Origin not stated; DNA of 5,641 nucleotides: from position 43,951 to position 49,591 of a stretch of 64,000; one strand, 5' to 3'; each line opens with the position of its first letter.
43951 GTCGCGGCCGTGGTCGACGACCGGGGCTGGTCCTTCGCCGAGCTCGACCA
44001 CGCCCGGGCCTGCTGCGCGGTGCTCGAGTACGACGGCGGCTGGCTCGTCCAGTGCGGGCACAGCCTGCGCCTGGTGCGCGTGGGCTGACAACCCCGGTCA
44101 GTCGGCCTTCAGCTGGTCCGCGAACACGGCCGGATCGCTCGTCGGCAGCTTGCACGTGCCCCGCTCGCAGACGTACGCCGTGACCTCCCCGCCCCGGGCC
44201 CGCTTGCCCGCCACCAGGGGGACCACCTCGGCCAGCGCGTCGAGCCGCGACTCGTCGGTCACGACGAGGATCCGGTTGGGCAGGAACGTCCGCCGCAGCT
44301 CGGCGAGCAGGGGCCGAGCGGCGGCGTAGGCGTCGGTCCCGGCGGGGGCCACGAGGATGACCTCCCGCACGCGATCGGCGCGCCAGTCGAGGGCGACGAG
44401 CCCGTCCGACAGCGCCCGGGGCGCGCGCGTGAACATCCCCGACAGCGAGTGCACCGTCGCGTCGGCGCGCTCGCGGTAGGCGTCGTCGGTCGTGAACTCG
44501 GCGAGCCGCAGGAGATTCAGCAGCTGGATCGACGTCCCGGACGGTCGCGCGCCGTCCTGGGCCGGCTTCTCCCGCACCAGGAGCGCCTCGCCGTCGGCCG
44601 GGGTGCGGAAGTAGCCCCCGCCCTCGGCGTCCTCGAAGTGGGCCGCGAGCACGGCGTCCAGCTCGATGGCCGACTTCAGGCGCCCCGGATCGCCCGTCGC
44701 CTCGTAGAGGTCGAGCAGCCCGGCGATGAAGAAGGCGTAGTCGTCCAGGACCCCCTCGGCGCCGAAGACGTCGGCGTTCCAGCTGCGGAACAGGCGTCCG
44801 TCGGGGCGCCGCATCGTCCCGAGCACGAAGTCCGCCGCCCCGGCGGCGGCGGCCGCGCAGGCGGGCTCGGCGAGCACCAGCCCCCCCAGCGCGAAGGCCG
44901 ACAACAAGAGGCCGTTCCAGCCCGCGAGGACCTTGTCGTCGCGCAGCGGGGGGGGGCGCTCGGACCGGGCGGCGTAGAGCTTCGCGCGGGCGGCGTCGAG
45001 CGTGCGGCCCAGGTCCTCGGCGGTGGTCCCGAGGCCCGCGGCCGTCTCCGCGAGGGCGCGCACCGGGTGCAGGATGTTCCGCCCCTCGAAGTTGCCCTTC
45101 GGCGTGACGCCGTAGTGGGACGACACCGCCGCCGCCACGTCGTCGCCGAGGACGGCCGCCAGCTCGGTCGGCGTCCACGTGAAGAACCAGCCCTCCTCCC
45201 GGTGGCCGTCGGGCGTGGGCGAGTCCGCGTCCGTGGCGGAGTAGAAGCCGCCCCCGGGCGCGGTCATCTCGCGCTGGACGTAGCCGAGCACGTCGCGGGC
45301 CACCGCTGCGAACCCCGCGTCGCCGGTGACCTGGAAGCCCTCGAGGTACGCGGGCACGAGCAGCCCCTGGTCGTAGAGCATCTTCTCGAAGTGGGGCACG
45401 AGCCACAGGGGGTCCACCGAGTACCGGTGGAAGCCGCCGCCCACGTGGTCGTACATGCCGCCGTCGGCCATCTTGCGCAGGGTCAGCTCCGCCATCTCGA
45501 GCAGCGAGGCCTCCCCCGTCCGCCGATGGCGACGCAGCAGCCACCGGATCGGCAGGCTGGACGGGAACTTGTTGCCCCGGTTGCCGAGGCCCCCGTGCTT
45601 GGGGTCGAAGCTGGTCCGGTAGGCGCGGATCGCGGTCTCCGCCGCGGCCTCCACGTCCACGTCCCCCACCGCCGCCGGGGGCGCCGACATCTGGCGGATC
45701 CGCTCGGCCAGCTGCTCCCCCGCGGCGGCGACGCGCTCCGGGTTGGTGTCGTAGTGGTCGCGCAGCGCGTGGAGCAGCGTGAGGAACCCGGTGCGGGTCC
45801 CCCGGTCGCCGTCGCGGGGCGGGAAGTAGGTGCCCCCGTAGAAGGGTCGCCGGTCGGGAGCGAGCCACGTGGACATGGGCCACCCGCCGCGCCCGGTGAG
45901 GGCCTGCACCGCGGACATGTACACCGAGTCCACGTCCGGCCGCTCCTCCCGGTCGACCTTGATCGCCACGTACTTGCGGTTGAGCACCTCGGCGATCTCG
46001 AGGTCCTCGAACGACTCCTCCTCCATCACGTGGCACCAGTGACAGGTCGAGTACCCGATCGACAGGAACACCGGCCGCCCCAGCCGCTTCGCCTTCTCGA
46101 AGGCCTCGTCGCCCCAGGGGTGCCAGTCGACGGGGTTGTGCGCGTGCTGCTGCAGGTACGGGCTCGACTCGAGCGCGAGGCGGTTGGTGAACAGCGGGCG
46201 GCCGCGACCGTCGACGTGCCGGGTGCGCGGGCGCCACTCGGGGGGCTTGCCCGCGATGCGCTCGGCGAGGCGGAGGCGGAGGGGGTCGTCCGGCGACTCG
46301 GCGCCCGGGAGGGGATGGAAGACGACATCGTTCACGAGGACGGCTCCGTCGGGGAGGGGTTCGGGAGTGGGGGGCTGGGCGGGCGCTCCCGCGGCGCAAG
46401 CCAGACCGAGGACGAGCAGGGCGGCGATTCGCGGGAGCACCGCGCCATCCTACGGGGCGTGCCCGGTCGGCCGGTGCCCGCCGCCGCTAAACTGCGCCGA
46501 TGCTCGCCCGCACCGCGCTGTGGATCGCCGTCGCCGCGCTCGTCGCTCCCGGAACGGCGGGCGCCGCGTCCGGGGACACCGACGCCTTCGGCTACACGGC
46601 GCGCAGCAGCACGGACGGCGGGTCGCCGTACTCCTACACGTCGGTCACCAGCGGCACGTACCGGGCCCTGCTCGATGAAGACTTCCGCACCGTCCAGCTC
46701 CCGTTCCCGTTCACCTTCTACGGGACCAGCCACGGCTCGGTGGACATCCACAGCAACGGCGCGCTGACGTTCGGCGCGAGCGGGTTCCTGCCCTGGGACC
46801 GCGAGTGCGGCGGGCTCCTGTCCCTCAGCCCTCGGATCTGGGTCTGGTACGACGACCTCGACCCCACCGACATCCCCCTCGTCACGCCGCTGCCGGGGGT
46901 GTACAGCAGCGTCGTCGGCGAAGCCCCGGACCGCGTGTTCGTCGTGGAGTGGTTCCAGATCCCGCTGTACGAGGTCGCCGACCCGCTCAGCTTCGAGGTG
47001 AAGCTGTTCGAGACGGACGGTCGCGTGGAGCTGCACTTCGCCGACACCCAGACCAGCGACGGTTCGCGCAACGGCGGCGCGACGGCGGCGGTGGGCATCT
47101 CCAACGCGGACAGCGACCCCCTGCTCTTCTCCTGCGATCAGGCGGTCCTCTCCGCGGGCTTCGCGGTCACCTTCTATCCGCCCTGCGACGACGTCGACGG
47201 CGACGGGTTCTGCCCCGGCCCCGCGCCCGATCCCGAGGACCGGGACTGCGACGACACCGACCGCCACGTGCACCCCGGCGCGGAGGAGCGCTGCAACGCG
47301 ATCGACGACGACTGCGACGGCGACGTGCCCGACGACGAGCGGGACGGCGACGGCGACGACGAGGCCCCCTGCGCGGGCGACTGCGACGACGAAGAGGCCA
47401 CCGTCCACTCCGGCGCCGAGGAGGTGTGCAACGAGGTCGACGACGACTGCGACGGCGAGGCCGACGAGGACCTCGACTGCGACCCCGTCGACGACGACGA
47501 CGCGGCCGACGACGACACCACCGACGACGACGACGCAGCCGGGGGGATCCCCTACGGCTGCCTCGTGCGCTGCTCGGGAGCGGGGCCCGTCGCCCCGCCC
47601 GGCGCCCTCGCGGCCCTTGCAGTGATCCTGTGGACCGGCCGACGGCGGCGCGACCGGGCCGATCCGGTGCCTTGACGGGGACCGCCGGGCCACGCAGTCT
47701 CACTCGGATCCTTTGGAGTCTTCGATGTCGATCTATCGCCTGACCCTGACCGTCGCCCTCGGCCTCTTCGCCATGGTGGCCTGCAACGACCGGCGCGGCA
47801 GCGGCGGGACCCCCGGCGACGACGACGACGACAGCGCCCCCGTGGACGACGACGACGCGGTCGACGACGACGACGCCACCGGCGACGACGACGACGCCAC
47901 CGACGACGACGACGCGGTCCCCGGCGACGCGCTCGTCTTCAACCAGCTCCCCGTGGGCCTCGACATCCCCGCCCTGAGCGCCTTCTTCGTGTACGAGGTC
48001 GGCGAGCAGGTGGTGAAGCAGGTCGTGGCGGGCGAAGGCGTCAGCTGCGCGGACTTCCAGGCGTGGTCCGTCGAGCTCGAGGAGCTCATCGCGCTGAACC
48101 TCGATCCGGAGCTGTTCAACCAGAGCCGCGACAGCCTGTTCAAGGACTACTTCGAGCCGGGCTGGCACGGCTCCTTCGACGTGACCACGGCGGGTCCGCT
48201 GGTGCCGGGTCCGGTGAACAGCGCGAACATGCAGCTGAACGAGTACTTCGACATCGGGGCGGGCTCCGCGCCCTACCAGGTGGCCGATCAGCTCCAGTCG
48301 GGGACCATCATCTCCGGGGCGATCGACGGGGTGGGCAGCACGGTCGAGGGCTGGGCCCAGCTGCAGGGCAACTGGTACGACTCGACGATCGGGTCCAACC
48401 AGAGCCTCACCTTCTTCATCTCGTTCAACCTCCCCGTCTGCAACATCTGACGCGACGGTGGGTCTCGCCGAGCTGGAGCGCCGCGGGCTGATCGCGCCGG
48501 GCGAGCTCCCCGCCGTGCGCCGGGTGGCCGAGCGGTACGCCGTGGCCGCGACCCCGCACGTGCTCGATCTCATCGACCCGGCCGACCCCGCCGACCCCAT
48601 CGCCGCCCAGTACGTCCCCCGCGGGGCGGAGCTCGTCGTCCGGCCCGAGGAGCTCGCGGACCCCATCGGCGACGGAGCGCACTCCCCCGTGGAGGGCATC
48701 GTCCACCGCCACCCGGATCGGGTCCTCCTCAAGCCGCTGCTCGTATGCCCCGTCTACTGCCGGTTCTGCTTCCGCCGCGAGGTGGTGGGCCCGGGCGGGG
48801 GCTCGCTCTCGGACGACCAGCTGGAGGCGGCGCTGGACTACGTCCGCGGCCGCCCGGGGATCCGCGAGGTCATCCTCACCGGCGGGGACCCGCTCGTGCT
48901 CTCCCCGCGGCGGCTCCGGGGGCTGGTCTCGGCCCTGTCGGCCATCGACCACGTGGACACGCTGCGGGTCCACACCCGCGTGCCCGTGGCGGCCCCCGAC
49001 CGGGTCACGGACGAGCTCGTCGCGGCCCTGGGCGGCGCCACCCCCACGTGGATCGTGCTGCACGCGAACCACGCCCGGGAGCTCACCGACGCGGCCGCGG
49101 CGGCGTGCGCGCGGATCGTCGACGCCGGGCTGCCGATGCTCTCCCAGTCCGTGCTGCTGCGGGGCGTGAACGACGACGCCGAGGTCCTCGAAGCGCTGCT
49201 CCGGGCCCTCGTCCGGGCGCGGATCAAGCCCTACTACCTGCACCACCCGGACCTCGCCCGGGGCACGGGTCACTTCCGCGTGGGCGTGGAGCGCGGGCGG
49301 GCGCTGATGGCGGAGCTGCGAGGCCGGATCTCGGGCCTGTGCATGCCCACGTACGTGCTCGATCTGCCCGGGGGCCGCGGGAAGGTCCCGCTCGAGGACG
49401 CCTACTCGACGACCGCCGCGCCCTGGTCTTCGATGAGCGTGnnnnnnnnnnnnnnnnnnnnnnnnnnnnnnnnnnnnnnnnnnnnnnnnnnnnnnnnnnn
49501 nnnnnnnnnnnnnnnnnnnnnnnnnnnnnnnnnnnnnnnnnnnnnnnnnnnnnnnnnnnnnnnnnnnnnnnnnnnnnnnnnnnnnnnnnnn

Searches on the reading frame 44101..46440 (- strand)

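Call 66: search_protein_families(library=pfam, max_evalue=0.00001, proteins=[window:44101-46440:-])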
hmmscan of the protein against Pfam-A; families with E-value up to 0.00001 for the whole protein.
window:44101-46440:- (780 aa): 2 families
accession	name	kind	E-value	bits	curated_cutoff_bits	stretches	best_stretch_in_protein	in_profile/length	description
PF03190.21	Thioredox_DsbH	-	2.4e-71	239.4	27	1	85-248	1-162/163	Protein of unknown function, DUF255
PF13899.12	Thioredoxin_7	-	1.8e-08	34.8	27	1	105-169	1-65/83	Thioredoxin-like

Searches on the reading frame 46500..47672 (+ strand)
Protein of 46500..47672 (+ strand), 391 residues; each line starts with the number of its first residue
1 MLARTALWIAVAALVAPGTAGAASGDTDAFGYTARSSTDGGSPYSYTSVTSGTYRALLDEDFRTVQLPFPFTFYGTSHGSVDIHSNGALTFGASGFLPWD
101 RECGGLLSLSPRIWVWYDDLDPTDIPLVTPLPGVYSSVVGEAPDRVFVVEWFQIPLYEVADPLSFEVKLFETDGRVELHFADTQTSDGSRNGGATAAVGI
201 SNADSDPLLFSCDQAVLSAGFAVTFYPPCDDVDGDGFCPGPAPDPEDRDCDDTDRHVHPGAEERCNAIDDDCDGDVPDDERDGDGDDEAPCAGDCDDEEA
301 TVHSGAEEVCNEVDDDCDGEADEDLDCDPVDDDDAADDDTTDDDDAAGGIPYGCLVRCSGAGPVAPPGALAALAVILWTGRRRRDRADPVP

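Call 66: search_protein_families(library=pfam, max_evalue=0.00001, proteins=[window:46500-47672:+])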
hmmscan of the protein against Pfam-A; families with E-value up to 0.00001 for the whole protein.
window:46500-47672:+ (391 aa): 1 family
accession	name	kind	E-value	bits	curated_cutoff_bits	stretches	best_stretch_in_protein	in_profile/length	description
PF11617.13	Cu-binding_MopE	-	2.9e-15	56.6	27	2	294-323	1-30/30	Putative metal-binding motif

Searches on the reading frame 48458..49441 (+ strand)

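Call 66: search_protein_families(library=pfam, max_evalue=0.00001, proteins=[window:48458-49441:+])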
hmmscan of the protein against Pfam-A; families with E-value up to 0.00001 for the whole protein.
window:48458-49441:+ (328 aa): 2 families
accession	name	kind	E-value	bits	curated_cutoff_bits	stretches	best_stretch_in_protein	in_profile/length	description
PF04055.27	Radical_SAM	-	3.7e-12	47.2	29.5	1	96-241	6-158/166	Radical SAM superfamily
PF12544.13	LAM_C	-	2.5e-06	28.1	26.7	1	286-317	3-34/127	Lysine-2,3-aminomutase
